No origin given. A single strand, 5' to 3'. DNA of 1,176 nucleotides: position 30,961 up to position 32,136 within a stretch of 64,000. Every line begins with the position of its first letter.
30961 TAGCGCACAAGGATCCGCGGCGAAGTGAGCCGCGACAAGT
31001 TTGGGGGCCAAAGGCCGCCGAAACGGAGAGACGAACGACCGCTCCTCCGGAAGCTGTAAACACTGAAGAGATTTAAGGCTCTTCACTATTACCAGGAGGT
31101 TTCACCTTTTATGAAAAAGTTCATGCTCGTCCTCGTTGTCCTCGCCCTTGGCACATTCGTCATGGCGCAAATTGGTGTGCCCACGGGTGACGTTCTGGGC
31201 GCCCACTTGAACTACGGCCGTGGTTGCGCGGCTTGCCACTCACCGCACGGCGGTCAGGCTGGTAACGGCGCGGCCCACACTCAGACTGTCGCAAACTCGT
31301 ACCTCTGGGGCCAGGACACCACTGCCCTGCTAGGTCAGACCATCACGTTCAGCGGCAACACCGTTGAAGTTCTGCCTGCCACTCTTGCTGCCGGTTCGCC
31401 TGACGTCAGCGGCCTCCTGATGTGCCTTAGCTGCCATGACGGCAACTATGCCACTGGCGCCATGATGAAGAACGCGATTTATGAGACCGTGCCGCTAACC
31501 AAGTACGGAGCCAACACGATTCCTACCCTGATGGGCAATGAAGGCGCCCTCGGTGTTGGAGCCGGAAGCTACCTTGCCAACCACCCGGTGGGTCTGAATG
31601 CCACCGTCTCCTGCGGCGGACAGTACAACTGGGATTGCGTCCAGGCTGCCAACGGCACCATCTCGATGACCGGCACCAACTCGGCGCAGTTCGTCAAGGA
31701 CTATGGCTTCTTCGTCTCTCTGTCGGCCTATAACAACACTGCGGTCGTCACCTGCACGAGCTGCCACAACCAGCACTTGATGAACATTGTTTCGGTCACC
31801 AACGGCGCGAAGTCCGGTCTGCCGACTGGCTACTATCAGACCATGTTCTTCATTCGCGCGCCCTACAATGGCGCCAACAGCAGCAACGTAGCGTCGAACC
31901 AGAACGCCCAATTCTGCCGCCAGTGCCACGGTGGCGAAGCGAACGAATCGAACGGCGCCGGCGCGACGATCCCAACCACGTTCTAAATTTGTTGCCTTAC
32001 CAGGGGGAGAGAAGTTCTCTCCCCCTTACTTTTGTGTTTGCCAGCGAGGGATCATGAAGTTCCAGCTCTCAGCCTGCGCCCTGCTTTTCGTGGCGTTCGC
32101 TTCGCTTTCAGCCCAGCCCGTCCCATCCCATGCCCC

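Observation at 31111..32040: Small tetrahaem cytochrome with its own strong terminator: candidate abundant extracellular or polymerising subunit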

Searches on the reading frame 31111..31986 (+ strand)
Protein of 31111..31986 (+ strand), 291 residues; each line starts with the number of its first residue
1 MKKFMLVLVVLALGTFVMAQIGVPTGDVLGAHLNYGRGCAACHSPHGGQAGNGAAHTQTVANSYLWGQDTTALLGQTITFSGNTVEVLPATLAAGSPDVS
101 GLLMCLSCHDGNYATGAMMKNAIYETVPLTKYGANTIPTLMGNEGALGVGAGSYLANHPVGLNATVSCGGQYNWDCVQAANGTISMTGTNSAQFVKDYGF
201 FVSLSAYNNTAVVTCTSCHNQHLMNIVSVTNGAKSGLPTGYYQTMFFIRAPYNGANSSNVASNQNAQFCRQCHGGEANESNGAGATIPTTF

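Call 4: search_solved_structures(query=window:31111-31986:+, max_evalue=10, show_alignments=3)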
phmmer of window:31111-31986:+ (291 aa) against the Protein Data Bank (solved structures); distinct sequences matched with E-value up to 10: 0.

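Call 6: search_protein_families(library=pfam, proteins=[window:31111-31986:+], max_evalue=0.01)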
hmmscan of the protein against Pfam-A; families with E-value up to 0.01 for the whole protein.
window:31111-31986:+ (291 aa): 5 families
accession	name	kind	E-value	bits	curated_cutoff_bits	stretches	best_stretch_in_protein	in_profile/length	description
PF09699.15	Paired_CXXCH_1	-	4.1e-07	30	20.6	0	37-49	6-19/41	Doubled CXXCH motif (Paired_CXXCH_1)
PF14522.11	Cytochrome_C7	-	5.8e-07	29.7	24.8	1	32-116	8-55/67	Cytochrome c7 and related cytochrome c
PF13442.11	Cytochrome_CBB3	-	1.4e-05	25.7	27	0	35-53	10-25/68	Cytochrome C oxidase, cbb3-type, subunit III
PF14537.11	Cytochrom_c3_2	-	0.0018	19.2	25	0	211-224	56-69/79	Cytochrome c3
PF22113.1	Mtrc-MtrF_II-IV_dom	-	0.0033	17.4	30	0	208-279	24-94/176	Outer membrane cytochrome MtrC/MtrF-like, domains II/IV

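Call 7: search_protein_families(library=ncbifam, proteins=[window:31111-31986:+], max_evalue=0.01)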
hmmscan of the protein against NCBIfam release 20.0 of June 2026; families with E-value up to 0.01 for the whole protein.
window:31111-31986:+ (291 aa): 2 families
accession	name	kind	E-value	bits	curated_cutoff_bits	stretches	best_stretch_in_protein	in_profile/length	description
TIGR01905.1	paired_CXXCH_1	subfamily_domain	2.5e-08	33.7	25.2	0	37-53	7-23/41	doubled CXXCH domain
TIGR03508.1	decahem_SO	subfamily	4.4e-05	23.1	192.2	0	31-49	184-202/258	DmsE family decaheme c-type cytochrome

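Call 17: find_homologous_proteins(query=window:31111-31986:+, max_evalue=0.001)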
Query window:31111-31986:+ (291 aa): 3091 proteins with E <= 0.001 among 6296 candidates; the best 120 are listed.
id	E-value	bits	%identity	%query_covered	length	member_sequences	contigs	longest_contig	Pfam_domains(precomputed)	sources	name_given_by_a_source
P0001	1.8e-191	653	100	100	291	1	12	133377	PF09699.16,PF13442.12,PF14522.12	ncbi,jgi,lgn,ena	jgi:cytochrome c553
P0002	3.9e-184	629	97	100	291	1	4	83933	PF09699.16,PF14522.12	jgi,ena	jgi:hypothetical protein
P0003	2.0e-169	580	90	100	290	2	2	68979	PF09699.16,PF13442.12,PF14522.12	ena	-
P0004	2.2e-162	557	84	100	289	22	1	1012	PF09699.16,PF13442.12,PF14522.12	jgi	jgi:hypothetical protein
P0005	3.5e-160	550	85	100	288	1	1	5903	PF09699.16,PF14522.12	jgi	jgi:hypothetical protein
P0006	1.1e-159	549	85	100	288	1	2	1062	PF09699.16,PF13442.12,PF14522.12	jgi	jgi:hypothetical protein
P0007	1.1e-159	548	85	100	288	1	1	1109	PF09699.16,PF13442.12,PF14522.12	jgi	jgi:hypothetical protein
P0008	1.3e-159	548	86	100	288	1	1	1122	PF09699.16,PF13442.12,PF14522.12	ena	-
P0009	1.5e-159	548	85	96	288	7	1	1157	PF09699.16,PF13442.12,PF14522.12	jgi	jgi:hypothetical protein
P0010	1.2e-158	545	85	100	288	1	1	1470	PF09699.16,PF13442.12,PF14522.12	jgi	jgi:hypothetical protein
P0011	1.6e-158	545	85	96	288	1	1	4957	PF09699.16,PF14537.12,PF13442.12,PF14522.12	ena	-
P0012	7.1e-157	539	83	100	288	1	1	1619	PF09699.16,PF14522.12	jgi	-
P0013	4.9e-155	533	84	100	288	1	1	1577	PF09699.16,PF14522.12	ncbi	-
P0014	7.3e-155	533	83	100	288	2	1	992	PF09699.16,PF14522.12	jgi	jgi:hypothetical protein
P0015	1.1e-152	526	83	99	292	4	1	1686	PF09699.16,PF14522.12,PF22113.2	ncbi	-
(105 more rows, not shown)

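Call 20: search_solved_structures(query=A1, max_evalue=10, show_alignments=4)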
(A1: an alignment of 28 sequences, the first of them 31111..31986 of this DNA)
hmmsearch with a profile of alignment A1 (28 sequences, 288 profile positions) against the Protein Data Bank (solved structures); distinct sequences matched with E-value up to 10: 2.
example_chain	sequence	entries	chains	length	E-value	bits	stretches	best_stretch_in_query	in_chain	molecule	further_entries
9yuq_N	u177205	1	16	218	0.014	17.9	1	1-163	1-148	Putative multiheme cytochrome c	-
3mk7_C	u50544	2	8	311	0.93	12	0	239-280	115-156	Cytochrome c oxidase, cbb3-type, subunit P | Cbb3-type cytochrome c oxidase subunit CcoP1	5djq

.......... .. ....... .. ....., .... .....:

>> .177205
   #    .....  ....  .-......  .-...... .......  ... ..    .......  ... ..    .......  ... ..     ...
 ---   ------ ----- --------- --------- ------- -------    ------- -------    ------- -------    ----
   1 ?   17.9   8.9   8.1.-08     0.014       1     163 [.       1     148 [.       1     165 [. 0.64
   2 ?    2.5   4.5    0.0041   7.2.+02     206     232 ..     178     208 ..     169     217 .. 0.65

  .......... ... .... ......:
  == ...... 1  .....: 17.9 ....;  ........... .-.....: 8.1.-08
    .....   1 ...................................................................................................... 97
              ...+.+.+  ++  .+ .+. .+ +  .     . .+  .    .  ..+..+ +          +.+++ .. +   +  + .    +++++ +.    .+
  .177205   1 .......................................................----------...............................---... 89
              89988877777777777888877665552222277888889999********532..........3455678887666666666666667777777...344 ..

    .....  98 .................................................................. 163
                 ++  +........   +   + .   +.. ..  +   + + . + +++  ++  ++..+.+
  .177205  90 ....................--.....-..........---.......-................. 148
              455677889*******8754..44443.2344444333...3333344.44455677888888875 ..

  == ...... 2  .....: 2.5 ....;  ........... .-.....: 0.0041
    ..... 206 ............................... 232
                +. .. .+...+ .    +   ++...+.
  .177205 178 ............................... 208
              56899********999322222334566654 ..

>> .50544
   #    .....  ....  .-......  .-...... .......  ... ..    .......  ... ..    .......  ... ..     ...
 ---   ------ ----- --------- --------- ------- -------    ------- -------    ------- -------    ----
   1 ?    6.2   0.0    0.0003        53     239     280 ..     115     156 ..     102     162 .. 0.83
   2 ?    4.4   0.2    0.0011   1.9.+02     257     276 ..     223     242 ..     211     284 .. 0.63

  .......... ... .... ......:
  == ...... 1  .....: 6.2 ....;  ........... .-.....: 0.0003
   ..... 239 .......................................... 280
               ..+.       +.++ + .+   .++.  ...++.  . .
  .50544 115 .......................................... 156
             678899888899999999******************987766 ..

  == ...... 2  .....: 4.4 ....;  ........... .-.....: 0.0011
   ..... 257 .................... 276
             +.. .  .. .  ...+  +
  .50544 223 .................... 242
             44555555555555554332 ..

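Call 26: search_protein_representatives(alignment_id=A1)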
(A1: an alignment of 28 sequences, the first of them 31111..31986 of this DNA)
Query: 28 sequences, 288 profile positions. Proteins with E-value up to 0.001 (for the whole library): 452; up to 1e-10: 290; up to 1e-30: 97. The best 150 are listed.
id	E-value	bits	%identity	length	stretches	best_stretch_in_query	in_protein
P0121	2.0e-102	358.8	-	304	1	1-288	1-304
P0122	3.1e-98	345.0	-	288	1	1-197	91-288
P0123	1.0e-93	330.2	-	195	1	1-190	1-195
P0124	3.5e-87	308.8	-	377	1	3-285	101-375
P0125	1.6e-82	293.4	-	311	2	1-139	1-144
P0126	4.5e-81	288.7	-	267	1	60-286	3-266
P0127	1.2e-80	287.3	-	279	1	1-282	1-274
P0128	2.7e-77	276.3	-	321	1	1-287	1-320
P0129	4.8e-75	268.9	-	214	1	1-163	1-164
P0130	4.0e-74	265.9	-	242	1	89-284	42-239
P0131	1.5e-72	260.8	-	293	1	7-283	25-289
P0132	2.2e-70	253.6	-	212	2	1-152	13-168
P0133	9.0e-69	248.3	-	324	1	1-287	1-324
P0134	4.3e-68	246.1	-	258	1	1-257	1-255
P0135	9.5e-67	241.7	-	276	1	1-287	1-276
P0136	1.5e-65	237.8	-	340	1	1-288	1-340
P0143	6.6e-60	219.2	-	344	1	1-288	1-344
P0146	5.1e-58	213.0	-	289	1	5-286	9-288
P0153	6.0e-54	199.7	-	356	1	2-288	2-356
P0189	1.4e-37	145.9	-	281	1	1-286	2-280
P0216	2.8e-31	125.3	-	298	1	1-286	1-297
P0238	4.0e-27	111.7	-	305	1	3-288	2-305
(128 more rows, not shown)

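Call 28: search_solved_structures(query=A2, max_evalue=10, show_alignments=5)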
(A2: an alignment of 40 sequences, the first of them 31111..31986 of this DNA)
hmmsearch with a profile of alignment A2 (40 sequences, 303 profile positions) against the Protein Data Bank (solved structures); distinct sequences matched with E-value up to 10: 12.
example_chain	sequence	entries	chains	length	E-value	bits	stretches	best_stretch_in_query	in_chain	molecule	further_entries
9yuq_N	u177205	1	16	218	2.7e-12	49.8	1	1-233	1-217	Putative multiheme cytochrome c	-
7tfs_A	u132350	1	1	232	0.00027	23.5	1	6-174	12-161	Cytochrome c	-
1oah_A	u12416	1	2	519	0.00029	23.4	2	188-239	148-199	CYTOCHROME C NITRITE REDUCTASE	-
9m8m_C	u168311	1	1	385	0.007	18.9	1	214-244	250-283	Photosynthetic reaction center cytochrome c subunit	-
8yts_A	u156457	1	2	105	0.12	14.9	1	1-80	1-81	Cytochrome C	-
2vr0_A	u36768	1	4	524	0.18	14.3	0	192-239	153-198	CYTOCHROME C NITRITE REDUCTASE, CATALYTIC SUBUNIT NFRA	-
2j7a_A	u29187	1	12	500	0.22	14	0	192-239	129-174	CYTOCHROME C NITRITE REDUCTASE NRFA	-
1jni_A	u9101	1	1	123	0.83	12.1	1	274-291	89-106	DIHEME CYTOCHROME C NAPB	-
8rv0_Y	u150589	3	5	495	0.87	12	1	215-288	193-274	Octaheme cytochrome c nitrite reductase | Octaheme nitrite c cytochrome c reductase | Octaheme nitrite reductase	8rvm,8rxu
3ubr_A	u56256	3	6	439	0.94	11.9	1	16-54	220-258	Cytochrome c-552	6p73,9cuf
8ydm_C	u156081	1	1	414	2.2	10.7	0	206-234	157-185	Cytochrome c-554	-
6v0a_A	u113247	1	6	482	6.2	9.2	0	28-90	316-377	Nitrite reductase (cytochrome; ammonia-forming)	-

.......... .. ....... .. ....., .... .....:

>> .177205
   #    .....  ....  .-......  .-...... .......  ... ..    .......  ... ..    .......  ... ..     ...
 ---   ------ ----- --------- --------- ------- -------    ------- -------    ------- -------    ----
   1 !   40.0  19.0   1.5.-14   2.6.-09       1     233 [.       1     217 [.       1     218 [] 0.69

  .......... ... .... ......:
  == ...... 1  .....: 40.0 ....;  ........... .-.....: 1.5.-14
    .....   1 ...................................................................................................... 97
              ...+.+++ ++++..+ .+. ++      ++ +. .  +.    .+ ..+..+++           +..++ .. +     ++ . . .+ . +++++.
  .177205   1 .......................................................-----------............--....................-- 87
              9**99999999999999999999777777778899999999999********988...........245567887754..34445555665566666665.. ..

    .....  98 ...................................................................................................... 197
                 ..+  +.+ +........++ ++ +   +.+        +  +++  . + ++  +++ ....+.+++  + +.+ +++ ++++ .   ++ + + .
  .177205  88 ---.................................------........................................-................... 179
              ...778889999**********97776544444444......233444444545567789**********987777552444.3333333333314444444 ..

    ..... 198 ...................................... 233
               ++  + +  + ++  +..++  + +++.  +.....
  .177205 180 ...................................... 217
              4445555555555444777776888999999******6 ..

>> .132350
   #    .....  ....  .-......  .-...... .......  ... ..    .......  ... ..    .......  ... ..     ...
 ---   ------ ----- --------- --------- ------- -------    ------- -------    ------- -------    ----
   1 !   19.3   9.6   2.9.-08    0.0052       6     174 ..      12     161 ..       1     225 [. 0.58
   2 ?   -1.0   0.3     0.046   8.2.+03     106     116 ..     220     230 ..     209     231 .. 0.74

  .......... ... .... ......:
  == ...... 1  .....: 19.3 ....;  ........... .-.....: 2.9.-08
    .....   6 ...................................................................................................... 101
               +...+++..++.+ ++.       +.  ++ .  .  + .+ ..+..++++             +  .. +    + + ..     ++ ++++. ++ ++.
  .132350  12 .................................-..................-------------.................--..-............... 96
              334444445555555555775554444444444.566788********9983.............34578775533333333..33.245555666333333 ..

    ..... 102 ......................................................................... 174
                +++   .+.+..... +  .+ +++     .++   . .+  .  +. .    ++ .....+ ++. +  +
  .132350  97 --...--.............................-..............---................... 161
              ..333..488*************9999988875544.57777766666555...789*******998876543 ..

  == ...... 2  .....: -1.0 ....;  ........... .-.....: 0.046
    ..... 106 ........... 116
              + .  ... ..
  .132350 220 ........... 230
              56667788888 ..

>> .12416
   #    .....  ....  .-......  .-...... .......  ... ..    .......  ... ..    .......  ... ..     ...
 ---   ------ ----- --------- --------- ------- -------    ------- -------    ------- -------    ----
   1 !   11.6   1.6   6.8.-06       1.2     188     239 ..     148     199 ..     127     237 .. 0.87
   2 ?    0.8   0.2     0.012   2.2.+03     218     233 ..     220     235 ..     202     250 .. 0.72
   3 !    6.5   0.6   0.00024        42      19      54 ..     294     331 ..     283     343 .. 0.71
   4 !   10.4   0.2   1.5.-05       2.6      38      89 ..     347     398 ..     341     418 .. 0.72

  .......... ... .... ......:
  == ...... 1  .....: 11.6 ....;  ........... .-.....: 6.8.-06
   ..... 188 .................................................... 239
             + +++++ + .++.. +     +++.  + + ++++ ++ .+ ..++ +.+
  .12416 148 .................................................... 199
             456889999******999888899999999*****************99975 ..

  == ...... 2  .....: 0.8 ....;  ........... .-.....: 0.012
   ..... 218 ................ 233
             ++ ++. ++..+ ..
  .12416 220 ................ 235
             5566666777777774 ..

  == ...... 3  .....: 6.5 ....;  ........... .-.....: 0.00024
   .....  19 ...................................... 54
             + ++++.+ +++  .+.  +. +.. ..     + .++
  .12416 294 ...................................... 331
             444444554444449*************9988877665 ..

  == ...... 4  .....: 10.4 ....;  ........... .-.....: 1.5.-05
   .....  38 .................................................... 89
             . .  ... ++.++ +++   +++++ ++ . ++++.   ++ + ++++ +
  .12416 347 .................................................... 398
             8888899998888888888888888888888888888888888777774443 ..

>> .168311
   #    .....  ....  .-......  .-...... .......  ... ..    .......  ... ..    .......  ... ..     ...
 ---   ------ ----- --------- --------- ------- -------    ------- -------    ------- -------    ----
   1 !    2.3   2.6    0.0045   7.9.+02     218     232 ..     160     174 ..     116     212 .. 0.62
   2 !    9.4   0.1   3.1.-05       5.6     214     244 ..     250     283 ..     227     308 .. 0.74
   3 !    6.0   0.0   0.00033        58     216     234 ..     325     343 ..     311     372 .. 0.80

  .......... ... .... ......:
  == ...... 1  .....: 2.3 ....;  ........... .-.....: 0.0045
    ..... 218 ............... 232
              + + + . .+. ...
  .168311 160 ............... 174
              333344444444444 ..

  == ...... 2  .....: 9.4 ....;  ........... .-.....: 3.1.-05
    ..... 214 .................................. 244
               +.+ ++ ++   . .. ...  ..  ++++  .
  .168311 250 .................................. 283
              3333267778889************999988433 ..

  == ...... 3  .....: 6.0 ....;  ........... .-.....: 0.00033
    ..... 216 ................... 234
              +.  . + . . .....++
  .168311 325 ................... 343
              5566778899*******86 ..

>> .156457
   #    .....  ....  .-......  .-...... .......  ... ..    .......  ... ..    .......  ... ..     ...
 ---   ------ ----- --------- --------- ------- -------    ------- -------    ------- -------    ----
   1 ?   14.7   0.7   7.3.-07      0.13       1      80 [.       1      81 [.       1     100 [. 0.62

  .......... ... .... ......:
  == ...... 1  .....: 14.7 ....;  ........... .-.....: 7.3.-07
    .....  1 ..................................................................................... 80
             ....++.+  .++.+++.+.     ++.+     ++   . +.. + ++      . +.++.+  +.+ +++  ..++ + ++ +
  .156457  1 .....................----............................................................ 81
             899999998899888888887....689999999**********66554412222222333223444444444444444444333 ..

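Call 31: predict_structure(alignment_id=A2)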
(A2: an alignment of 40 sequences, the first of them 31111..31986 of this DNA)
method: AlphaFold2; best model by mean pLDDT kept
length: 291 residues; sequences in the alignment: 40
mean_pLDDT: 69.0   pTM: 0.68
mean pLDDT of the five models: 69.0, 66.6, 65.8, 58.9, 53.2
residues with pLDDT >= 90: 36; 70-90: 120; 50-70: 65; < 50: 70
segments of 3 or more residues with pLDDT < 50: 19-38, 45-56, 58-62, 121-138, 141-143, 149-152, 154-156
pLDDT, mean of each block of 10 residues (from residue 1): 82 63 39 45 47 46 53 75 75 75 73 53 44 45 48 58 85 87 89 91 90 88 78 90 82 64 74 85 76 64
secondary structure, 60 per line:
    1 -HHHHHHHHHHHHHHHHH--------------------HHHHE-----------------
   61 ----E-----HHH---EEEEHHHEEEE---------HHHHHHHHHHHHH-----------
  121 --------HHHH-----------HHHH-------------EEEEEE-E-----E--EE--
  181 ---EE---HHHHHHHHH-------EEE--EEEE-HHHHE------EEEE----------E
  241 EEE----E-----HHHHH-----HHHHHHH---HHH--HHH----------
elements in order: H2-18 H39-42 E77-80 E84-87 H97-109 H129-132 H144-147 E161-166 H189-197 E205-207 E210-213 H215-218 E226-229 E240-243 H254-258 H264-270
